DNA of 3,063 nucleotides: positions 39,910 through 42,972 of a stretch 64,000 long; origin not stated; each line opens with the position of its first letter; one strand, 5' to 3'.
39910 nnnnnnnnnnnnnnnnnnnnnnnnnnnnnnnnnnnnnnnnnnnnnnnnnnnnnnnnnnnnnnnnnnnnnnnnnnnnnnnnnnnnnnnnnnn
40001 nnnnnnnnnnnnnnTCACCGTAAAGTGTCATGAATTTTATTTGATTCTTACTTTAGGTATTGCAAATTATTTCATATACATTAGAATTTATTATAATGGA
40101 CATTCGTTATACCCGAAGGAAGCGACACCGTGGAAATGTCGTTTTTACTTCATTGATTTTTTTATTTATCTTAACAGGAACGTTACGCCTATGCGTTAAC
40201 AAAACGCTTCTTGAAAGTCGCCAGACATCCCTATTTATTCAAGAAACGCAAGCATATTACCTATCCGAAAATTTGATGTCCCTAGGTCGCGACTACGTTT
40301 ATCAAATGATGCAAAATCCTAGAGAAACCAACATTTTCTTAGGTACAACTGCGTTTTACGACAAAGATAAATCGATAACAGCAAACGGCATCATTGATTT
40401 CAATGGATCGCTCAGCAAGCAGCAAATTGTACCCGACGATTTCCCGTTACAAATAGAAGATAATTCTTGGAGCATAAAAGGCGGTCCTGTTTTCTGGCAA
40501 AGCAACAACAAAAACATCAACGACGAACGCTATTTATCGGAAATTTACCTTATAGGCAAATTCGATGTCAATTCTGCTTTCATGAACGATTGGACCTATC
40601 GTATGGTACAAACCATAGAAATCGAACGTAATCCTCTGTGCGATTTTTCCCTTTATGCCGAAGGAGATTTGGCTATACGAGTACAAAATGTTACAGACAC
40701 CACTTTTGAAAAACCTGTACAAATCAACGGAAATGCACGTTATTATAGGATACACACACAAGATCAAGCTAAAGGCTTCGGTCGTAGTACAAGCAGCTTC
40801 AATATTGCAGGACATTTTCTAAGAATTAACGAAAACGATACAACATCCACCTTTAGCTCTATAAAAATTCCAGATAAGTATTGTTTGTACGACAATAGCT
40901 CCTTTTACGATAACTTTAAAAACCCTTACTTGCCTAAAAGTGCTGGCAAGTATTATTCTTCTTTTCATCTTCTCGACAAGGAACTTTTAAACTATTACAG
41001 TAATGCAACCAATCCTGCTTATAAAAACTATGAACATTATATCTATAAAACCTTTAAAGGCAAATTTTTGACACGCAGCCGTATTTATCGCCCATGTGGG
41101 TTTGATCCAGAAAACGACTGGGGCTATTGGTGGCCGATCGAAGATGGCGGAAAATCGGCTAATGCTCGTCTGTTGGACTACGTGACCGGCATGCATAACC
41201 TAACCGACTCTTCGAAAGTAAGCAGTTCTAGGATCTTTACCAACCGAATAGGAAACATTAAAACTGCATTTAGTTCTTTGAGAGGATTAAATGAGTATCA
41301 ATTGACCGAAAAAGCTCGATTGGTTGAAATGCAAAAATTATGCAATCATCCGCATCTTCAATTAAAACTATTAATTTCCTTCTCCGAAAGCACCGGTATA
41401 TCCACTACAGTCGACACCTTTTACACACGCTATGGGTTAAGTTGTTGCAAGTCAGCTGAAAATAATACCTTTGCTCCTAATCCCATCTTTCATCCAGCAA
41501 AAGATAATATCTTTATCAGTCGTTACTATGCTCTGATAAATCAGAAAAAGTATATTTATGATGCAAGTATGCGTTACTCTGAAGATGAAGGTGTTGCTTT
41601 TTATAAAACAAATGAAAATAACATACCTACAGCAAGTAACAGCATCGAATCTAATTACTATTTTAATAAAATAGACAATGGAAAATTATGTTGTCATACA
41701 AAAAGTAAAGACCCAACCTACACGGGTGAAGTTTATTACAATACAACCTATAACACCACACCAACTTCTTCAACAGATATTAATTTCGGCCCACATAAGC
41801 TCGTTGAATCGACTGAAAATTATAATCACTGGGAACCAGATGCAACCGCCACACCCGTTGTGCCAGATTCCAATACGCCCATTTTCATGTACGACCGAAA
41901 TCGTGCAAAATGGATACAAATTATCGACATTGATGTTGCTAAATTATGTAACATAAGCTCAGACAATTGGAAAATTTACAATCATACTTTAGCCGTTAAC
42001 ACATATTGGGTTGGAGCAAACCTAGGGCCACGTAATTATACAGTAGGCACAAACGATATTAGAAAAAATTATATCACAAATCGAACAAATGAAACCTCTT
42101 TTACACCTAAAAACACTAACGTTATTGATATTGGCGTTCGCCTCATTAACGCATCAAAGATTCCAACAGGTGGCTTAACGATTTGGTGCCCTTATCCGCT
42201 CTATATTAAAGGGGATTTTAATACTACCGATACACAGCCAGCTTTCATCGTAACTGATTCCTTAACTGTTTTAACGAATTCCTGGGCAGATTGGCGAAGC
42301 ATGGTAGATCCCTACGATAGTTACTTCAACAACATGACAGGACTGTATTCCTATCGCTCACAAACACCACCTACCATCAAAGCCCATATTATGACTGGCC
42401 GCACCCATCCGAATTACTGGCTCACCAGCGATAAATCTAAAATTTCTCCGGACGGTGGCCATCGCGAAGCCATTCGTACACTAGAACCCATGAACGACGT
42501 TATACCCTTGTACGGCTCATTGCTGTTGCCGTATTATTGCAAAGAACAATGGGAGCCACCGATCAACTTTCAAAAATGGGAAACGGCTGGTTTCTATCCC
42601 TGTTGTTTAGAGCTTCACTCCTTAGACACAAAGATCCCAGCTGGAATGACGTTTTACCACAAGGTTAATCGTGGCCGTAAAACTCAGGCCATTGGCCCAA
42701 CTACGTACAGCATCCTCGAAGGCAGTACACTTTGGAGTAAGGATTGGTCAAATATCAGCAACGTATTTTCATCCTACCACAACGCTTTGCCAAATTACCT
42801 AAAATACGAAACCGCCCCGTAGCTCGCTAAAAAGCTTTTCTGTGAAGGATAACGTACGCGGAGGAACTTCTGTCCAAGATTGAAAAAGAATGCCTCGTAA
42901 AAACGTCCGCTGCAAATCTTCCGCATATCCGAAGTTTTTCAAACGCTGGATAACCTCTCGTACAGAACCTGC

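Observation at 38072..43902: Non-canonical type-IV-filament module: pilin-like protein + GspF + 908-aa PilX-N-anchored giant + convergent short ATPase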

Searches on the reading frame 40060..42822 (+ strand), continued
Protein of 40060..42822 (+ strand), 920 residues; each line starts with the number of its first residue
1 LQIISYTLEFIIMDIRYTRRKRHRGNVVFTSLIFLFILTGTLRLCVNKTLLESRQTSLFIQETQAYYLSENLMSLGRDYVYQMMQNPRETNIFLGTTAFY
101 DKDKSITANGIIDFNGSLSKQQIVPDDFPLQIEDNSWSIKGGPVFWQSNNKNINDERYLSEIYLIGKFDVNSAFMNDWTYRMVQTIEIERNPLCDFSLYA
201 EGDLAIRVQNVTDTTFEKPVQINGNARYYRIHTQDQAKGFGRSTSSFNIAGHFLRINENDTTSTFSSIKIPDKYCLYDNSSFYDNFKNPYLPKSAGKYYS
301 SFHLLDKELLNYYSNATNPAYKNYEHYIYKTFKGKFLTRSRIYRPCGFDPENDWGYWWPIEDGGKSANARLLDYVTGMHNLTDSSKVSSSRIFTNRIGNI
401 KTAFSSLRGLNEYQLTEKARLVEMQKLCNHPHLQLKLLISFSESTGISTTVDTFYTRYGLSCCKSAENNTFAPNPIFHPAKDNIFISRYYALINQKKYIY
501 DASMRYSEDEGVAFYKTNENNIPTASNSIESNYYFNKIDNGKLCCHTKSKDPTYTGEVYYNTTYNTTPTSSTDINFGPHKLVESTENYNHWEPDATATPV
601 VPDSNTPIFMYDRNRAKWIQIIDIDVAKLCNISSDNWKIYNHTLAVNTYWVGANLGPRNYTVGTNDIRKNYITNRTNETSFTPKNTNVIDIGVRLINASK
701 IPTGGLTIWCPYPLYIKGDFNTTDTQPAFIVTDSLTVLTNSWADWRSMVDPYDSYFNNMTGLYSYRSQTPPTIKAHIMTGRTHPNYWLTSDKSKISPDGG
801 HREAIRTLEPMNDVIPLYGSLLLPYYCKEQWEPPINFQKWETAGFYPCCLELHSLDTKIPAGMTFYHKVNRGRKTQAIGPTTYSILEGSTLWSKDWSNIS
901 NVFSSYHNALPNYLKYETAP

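Call 88: search_protein_families(library=ncbifam, alignment_id=A1, max_evalue=1)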
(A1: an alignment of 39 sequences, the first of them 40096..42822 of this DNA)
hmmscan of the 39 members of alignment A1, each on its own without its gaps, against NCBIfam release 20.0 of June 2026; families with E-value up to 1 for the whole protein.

A. member 1, window:40096-42822:+ (908 aa): 1 family
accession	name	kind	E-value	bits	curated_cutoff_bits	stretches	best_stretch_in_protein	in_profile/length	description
NF041014.1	pilin_ComGG_2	equivalog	0.0085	16.7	40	1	9-62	1-54/101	competence type IV pilus minor pilin ComGG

B. families by the number of members that match (of 39 scanned): 9 families
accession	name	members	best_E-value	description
TIGR01644.1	phage_P2_V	4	0.0062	phage baseplate assembly protein V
NF041014.1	pilin_ComGG_2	3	0.0085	competence type IV pilus minor pilin ComGG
NF038301.1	EPS_HpsA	2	0.011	hormogonium polysaccharide biosynthesis protein HpsA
NF011285.0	PRK14696.1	1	0.00014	primary-amine oxidase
NF012164.0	AlbA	1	0.082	subtilosin maturase AlbA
NF045678.1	TransRegIrrA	1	0.084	iron response transcriptional regulator IrrA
NF000586.1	PRK00011.1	1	0.13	serine hydroxymethyltransferase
NF045677.1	FeRespRegIrr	1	0.21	Fur family transcriptional regulator Irr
TIGR01901.1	adhes_NPXG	1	0.5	filamentous hemagglutinin N-terminal domain-containing protein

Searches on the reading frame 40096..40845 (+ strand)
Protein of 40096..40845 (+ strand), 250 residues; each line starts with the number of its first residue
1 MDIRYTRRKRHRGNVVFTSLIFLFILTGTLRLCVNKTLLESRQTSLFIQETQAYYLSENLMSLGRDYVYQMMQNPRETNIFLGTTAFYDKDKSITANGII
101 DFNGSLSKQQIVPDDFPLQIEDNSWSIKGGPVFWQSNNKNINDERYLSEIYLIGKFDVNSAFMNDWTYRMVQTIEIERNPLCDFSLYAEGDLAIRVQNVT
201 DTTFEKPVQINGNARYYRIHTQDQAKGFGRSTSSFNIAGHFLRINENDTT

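Call 63: predict_structure(alignment_id=A2)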
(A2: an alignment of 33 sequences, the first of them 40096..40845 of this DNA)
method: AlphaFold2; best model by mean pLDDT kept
length: 250 residues; sequences in the alignment: 33
mean_pLDDT: 72.1   pTM: 0.54
mean pLDDT of the five models: 72.1, 71.9, 67.8, 67.1, 64.8
residues with pLDDT >= 90: 45; 70-90: 93; 50-70: 87; < 50: 25
segments of 3 or more residues with pLDDT < 50: 1-5, 91-97, 224-229, 248-250
pLDDT, mean of each block of 10 residues (from residue 1): 48 74 93 90 91 91 85 67 58 52 77 89 85 62 62 89 89 67 68 64 69 65 48 65 52
secondary structure, 60 per line:
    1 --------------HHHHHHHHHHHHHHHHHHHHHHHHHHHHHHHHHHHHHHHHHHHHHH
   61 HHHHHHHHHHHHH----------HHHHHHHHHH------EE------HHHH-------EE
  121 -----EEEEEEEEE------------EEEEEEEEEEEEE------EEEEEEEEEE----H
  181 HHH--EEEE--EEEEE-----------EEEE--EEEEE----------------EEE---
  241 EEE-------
elements in order: H15-73 H84-93 H108-111 E126-134 E147-159 E166-175 H180-183 E186-189 E192-196 E208-211 E214-218 E235-237 E241-243

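Call 65: fold_search(model_id=the predicted structure, library=pdb)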
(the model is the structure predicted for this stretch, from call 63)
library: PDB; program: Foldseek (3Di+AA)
matches with E <= 10: 294; with E <= 0.001: 0
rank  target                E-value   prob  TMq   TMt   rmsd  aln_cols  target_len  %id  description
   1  9o4g_B                9.8e-02  0.12  0.15  0.07  17.4       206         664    9  Cryo-EM structure of the CHSY3-CHPF1 chondroitin synthase heterodimer (released 2026-03-04)
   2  7m22_D                1.6e-01  0.11  0.14  0.26  13.4       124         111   10  Cryo-EM structure of the HCMV pentamer bound by human neuropilin 2 (released 2021-08-11)
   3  9o4g_A                1.6e-01  0.03  0.10  0.05  21.7       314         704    8  Cryo-EM structure of the CHSY3-CHPF1 chondroitin synthase heterodimer (released 2026-03-04)
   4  1ac5_A                2.0e-01  0.18  0.10  0.06  14.5        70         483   13  CRYSTAL STRUCTURE OF KEX1(DELTA)P, A PROHORMONE-PROCESSING CARBOXYPEPTIDASE FROM SACCHAROMYCES CEREVISIAE (released 1997-05-15)
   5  7t4r_E                2.9e-01  0.13  0.15  0.21  13.0       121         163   11  CryoEM structure of the HCMV Pentamer gH/gL/UL128/UL130/UL131A in complex with THBD and neutralizing fabs MSL-109 and  (released 2022-03-23)
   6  7t4r_N                3.0e-01  0.11  0.14  0.19  11.9        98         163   11  CryoEM structure of the HCMV Pentamer gH/gL/UL128/UL130/UL131A in complex with THBD and neutralizing fabs MSL-109 and  (released 2022-03-23)
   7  6bp6_B                3.9e-01  0.20  0.15  0.36   6.0        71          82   10  Crystal structure of Commd9 COMM domain (released 2018-08-15)
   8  7lrn_B                4.2e-01  0.03  0.10  0.10  21.6       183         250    7  Structure of the Siderophore Interacting Protein from Acinetbacter baumannii (released 2021-07-21)
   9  6gef_C                4.7e-01  0.08  0.16  0.11  15.1       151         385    9  X-ray structure of the Yersinia pseudotuberculosis ATPase DotB (released 2018-05-30)
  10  7t4q_D                5.3e-01  0.12  0.15  0.21  11.8        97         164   10  CryoEM structure of the HCMV Pentamer gH/gL/UL128/UL130/UL131A in complex with neutralizing fabs 2C12, 7I13 and 13H11 (released 2022-03-23)
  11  4rh8_A                6.1e-01  0.16  0.17  0.29  15.2       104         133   12  Crystal structure of the outer membrane lipopolysaccharide transport protein LptE (RlpB) from Escherichia coli in the  (released 2015-11-11)
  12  7kbb_D                6.1e-01  0.11  0.15  0.20  12.1       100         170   10  Cryo-EM structure of the HCMV pentamer bound by Fabs 2-18 and 8I21 (released 2021-08-11)
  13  6gef_F                6.4e-01  0.07  0.16  0.11  16.5       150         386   10  X-ray structure of the Yersinia pseudotuberculosis ATPase DotB (released 2018-05-30)
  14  6bp6_A                7.3e-01  0.15  0.14  0.36   5.9        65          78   11  Crystal structure of Commd9 COMM domain (released 2018-08-15)
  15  8pso_A                7.3e-01  0.15  0.13  0.11   8.9        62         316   14  Tilapia Lake Virus polymerase in vRNA initiation state (core only) (released 2023-12-27)
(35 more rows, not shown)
